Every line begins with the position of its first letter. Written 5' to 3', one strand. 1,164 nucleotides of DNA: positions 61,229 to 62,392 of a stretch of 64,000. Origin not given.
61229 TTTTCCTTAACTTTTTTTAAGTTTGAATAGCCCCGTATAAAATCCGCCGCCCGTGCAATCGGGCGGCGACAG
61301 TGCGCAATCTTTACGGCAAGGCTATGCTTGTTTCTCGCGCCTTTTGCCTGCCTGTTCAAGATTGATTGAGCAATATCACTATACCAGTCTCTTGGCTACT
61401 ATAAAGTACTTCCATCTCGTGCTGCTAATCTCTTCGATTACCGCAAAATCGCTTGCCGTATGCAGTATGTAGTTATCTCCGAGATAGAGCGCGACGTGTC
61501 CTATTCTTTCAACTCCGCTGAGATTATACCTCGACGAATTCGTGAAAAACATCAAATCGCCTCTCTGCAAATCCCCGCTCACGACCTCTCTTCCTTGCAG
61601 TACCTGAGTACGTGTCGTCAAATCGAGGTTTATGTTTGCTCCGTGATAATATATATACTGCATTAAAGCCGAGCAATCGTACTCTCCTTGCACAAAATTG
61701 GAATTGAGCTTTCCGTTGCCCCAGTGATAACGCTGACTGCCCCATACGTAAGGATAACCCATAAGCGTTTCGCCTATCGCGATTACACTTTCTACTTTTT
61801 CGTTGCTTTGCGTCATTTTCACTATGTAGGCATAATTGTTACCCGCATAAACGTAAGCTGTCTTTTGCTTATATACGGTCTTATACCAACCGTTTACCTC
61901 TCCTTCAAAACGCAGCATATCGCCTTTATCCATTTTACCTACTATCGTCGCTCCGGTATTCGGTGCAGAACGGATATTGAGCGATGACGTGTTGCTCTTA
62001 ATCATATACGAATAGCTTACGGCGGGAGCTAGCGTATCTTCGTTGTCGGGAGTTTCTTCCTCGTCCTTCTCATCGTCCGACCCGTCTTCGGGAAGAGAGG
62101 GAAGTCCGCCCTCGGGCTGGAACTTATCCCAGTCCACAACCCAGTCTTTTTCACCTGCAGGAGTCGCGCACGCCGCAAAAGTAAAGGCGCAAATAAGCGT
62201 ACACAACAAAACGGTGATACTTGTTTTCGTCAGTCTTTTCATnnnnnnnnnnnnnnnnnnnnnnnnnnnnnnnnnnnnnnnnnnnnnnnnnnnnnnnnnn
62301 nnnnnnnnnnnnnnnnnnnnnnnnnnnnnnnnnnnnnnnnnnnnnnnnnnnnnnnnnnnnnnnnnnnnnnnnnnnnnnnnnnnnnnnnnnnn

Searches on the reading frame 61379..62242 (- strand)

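Call 11: search_protein_families(library=pfam, proteins=[window:61379-62242:-], max_evalue=0.001)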
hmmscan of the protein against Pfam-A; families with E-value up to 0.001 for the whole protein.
window:61379-62242:- (287 aa): 2 families
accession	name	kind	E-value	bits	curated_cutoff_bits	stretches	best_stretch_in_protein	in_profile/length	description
PF00877.26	NLPC_P60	-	9.6e-18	64.5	23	1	164-283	3-102/105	NlpC/P60 family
PF08239.17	SH3_3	-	9.9e-12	45.3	27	1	86-134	1-51/54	Bacterial SH3 domain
